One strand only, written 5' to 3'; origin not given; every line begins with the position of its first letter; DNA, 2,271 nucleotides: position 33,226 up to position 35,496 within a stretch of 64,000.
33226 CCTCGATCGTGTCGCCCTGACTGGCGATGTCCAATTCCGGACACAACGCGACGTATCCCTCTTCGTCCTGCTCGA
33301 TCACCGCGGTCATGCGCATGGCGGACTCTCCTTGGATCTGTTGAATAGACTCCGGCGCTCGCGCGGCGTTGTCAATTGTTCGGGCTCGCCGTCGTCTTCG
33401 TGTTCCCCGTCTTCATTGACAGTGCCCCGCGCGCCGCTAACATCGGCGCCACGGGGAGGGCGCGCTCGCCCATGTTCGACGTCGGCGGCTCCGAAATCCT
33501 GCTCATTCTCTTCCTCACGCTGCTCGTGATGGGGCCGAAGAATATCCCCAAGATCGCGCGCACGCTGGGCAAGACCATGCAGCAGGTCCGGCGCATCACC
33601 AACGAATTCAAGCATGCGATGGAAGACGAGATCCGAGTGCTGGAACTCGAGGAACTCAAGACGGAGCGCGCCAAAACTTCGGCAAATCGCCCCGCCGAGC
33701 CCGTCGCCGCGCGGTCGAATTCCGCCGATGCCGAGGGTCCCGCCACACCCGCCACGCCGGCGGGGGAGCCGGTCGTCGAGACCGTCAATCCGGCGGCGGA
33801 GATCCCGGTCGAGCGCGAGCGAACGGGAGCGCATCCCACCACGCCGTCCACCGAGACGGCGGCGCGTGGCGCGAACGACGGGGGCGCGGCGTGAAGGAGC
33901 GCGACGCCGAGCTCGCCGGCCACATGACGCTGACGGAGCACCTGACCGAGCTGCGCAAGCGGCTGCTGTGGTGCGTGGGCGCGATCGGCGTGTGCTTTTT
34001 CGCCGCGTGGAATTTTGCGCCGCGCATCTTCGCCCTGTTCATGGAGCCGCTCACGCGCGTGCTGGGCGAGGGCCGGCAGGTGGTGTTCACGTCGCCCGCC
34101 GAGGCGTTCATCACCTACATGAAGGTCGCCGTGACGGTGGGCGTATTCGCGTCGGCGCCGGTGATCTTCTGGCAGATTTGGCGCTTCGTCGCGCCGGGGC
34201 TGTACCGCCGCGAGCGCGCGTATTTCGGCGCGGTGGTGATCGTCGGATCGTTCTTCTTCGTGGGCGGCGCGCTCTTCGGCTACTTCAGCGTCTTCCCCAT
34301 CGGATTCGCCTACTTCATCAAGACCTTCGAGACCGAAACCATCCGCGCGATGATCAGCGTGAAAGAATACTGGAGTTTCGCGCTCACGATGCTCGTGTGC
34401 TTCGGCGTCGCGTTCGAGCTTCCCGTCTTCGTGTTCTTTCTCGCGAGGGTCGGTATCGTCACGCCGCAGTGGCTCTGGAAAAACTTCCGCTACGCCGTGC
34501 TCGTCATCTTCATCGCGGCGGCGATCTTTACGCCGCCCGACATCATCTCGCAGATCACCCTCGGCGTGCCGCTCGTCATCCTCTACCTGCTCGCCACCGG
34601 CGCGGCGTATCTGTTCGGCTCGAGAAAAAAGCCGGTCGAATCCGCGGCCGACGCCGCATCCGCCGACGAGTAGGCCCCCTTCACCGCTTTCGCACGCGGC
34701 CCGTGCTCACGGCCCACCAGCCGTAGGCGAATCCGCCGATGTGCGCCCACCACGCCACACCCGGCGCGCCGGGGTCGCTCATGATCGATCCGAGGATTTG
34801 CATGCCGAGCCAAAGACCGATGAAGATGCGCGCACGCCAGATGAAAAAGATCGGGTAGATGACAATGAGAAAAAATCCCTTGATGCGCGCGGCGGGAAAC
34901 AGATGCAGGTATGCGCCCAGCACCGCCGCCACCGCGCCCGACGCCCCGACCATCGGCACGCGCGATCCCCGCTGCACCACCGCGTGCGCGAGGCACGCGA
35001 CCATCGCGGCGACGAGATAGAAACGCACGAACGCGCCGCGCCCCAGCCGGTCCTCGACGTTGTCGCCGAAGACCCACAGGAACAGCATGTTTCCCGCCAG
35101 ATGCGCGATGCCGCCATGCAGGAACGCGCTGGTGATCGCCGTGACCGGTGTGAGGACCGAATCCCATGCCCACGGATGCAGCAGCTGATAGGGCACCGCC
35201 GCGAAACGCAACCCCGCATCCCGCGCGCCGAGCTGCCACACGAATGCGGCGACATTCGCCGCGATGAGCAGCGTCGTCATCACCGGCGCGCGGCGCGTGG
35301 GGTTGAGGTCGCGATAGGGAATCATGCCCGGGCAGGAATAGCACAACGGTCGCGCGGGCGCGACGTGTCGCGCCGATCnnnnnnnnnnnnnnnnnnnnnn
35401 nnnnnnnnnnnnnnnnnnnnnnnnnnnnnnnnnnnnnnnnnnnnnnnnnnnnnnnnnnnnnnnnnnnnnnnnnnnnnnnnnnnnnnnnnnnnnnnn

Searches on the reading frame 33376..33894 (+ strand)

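Call 85: search_protein_families(library=pfam, proteins=[window:33376-33894:+], max_evalue=0.001)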
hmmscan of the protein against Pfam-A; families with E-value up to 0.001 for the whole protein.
window:33376-33894:+ (172 aa): 1 family
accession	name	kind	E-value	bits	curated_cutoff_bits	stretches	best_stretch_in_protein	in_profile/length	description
PF02416.21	TatA_B_E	-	1e-09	37.9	21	1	36-80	1-45/53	mttA/Hcf106 family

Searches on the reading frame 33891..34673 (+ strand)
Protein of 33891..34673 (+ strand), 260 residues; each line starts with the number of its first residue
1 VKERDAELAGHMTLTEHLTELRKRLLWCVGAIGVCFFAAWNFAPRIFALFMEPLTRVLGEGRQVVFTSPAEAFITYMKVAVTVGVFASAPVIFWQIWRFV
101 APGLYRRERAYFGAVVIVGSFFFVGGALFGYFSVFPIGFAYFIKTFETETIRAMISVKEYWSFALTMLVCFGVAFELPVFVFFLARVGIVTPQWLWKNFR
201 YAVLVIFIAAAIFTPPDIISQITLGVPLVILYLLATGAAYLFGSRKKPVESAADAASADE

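Call 85: search_protein_families(library=pfam, proteins=[window:33891-34673:+], max_evalue=0.001)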
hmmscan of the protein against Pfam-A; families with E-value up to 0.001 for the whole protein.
window:33891-34673:+ (260 aa): 1 family
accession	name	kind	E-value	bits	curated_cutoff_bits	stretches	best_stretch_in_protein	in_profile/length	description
PF00902.23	TatC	-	9.7e-71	238.3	25.1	1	16-227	1-208/208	Sec-independent protein translocase protein (TatC)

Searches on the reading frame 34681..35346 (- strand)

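Call 85: search_protein_families(library=pfam, proteins=[window:34681-35346:-], max_evalue=0.001)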
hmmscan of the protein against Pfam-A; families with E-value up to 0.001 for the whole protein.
window:34681-35346:- (221 aa): 1 family
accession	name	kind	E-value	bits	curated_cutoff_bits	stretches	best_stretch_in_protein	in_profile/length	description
PF01694.28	Rhomboid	-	3.3e-31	108.9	22.6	1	69-213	6-137/143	Rhomboid domain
